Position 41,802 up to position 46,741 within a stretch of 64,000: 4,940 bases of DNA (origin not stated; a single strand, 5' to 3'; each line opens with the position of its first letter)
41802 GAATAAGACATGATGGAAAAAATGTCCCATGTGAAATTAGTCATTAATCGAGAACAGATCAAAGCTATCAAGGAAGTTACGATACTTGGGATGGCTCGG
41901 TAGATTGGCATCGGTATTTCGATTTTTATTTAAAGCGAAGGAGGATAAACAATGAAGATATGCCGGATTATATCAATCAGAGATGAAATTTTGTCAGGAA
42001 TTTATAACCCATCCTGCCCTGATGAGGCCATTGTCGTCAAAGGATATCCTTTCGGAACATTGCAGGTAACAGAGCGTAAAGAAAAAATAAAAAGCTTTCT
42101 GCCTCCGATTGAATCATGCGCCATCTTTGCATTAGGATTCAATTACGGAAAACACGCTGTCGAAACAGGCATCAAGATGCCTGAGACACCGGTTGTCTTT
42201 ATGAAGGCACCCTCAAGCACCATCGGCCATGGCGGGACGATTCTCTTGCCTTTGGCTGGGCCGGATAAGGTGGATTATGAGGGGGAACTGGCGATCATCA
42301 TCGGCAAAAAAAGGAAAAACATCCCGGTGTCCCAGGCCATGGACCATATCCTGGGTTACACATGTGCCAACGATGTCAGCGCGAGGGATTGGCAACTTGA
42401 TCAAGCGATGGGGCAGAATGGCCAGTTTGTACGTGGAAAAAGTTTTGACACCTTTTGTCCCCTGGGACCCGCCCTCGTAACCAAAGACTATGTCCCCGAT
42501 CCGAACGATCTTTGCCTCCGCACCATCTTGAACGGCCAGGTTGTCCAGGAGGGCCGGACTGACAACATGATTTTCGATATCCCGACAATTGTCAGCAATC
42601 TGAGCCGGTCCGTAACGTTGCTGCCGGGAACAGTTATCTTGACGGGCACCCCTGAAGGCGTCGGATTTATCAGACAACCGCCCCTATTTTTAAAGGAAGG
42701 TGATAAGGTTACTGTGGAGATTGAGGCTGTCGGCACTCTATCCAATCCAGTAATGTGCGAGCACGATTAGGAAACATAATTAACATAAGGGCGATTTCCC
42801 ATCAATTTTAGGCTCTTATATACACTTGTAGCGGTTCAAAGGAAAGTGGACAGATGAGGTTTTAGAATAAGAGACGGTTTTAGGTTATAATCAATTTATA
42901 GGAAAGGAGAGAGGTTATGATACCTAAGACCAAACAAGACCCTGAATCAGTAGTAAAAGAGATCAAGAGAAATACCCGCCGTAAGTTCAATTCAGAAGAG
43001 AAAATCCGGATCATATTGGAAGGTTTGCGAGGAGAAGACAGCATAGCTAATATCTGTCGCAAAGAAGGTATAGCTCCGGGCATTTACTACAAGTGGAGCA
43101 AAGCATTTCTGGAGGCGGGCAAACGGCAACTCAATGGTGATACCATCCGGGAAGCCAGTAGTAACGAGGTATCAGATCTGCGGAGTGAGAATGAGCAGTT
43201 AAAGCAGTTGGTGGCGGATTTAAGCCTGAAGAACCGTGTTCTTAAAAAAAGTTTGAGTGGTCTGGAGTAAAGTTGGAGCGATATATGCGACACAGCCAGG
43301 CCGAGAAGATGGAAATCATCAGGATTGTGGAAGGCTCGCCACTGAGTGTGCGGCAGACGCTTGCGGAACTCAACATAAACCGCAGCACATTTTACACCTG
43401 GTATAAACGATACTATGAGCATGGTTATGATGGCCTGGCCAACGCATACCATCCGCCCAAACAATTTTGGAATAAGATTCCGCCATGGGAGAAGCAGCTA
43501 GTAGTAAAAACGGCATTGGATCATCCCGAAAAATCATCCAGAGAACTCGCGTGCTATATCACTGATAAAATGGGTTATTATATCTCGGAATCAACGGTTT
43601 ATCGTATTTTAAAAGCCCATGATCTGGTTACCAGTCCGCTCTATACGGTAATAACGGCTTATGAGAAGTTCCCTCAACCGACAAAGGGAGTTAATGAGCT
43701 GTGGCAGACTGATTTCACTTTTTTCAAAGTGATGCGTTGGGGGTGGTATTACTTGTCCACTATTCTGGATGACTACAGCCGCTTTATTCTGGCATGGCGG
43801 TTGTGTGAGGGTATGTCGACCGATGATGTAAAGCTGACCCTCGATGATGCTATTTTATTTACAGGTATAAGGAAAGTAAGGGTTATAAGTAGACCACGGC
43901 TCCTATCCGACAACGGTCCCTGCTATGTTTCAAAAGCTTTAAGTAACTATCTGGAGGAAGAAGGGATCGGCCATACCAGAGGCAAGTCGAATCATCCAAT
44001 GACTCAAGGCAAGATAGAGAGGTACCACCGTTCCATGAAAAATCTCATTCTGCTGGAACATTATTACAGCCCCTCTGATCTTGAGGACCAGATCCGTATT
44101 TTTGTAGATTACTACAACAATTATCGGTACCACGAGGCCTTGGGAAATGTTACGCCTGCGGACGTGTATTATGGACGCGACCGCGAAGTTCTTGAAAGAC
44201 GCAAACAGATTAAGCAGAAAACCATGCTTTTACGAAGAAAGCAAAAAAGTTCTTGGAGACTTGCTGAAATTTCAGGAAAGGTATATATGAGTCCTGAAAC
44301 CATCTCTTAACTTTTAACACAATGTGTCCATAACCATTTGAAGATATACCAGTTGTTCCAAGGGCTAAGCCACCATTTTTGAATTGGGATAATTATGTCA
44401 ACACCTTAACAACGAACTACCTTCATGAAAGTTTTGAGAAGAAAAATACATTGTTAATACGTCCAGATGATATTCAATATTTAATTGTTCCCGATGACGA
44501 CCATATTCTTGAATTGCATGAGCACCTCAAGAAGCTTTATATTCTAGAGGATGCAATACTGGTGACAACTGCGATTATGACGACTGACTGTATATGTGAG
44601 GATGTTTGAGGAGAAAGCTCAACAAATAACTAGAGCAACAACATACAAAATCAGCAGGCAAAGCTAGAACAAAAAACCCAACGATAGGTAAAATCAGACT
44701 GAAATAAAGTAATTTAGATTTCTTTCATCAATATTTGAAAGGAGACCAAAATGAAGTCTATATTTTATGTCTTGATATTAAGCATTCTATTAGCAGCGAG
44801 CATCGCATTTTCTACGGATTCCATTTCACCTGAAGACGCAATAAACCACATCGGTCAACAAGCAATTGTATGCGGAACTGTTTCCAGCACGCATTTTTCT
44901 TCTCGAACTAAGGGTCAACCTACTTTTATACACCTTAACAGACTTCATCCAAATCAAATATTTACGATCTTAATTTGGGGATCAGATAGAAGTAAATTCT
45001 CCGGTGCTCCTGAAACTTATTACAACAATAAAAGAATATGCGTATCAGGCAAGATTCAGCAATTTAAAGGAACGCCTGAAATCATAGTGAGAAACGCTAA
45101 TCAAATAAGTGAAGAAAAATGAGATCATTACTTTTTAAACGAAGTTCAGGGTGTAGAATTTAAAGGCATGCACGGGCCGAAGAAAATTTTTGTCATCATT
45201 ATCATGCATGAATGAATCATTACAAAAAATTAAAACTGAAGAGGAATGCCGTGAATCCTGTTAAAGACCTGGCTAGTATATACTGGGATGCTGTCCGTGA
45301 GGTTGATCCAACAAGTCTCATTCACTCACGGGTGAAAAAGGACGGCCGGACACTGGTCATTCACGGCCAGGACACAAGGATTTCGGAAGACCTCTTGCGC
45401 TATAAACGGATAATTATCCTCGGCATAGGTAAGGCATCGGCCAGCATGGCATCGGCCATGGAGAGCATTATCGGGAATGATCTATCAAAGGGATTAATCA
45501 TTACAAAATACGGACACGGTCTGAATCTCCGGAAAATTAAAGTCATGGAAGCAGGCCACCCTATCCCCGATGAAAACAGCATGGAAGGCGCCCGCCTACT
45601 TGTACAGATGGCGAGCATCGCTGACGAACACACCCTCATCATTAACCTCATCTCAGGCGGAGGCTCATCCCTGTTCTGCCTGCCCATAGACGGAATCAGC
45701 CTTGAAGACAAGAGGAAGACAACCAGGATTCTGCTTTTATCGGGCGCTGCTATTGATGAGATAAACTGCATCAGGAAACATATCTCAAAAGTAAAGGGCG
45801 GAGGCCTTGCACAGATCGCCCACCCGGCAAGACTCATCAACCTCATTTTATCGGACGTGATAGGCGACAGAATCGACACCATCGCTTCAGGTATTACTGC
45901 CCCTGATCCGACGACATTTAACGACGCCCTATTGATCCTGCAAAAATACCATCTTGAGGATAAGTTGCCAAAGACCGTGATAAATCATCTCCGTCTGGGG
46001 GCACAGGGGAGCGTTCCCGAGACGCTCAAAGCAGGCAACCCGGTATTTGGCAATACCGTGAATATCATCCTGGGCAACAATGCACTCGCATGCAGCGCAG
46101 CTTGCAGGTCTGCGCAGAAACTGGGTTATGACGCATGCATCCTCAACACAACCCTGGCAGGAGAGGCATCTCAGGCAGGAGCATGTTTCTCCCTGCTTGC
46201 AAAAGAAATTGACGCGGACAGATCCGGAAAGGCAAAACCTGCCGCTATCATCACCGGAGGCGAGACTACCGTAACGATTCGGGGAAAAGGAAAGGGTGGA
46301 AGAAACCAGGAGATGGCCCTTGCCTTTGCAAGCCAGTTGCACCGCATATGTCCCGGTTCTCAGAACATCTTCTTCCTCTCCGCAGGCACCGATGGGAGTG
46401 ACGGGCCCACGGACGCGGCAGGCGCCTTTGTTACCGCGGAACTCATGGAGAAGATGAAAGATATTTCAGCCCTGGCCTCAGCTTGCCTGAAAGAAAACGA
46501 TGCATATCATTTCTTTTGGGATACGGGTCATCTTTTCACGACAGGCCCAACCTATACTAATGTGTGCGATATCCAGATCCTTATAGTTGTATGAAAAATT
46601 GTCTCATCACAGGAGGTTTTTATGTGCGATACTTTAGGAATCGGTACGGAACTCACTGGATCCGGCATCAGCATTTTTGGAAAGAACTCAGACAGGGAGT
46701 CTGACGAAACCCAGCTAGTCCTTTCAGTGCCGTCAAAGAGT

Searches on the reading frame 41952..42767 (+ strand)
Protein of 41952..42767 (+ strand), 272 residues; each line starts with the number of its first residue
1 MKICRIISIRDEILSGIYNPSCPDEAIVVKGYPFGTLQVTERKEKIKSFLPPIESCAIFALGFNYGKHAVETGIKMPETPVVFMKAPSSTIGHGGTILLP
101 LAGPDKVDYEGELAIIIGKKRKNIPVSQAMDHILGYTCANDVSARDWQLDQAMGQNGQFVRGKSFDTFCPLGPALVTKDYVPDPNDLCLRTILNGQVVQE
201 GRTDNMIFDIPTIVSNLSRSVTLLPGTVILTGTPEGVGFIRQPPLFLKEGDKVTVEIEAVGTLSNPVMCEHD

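Call 36: search_protein_families(library=pfam, proteins=[window:41952-42767:+], max_evalue=0.000001)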
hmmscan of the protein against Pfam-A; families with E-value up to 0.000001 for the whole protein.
window:41952-42767:+ (272 aa): 1 family
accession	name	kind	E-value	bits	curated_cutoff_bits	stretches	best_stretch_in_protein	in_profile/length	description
PF01557.24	FAA_hydrolase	-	1e-71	241.5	23.9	1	58-267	2-213/214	Fumarylacetoacetate (FAA) hydrolase C-terminal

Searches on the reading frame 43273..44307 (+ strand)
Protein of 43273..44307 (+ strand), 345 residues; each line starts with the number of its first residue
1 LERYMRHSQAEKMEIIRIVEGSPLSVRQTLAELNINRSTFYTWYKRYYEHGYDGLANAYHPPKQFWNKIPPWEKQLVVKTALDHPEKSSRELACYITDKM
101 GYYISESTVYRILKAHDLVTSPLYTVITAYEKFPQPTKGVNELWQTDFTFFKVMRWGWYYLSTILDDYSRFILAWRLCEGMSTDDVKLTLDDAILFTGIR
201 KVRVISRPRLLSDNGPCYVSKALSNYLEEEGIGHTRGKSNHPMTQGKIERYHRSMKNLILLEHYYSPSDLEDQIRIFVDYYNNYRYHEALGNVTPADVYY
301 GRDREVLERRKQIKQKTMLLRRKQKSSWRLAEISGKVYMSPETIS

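Call 36: search_protein_families(library=pfam, proteins=[window:43273-44307:+], max_evalue=0.000001)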
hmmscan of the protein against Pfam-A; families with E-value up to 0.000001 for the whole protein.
window:43273-44307:+ (345 aa): 6 families
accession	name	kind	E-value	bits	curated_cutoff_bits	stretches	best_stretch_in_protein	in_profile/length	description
PF00665.32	rve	-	3.4e-23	82.3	32.6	1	140-242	4-102/102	Integrase core domain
PF13565.12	HTH_32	-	1e-15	58.5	33.7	1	39-113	1-73/73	Homeodomain-like domain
PF13683.12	rve_3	-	1.2e-12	47.8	26.5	1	231-295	2-67/67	Integrase core domain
PF13384.12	HTH_23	-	1.4e-09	37.9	24.6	0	9-55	4-49/50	Homeodomain-like domain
PF13518.12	HTH_28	-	2.1e-07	31.3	25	0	25-57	14-46/52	Helix-turn-helix domain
PF13551.12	HTH_29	-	3.7e-07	30.6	28.1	0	18-69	8-58/64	Winged helix-turn helix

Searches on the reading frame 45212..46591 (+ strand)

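Call 36: search_protein_families(library=pfam, proteins=[window:45212-46591:+], max_evalue=0.000001)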
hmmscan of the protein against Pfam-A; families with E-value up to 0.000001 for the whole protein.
window:45212-46591:+ (460 aa): 2 families
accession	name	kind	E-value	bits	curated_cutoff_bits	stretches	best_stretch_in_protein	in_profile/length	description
PF13660.11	DUF4147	-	2.5e-82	276.3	23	1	20-261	2-234/234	Domain of unknown function (DUF4147)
PF05161.18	MOFRL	-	6.1e-37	126.5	28.3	1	345-453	2-106/106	MOFRL family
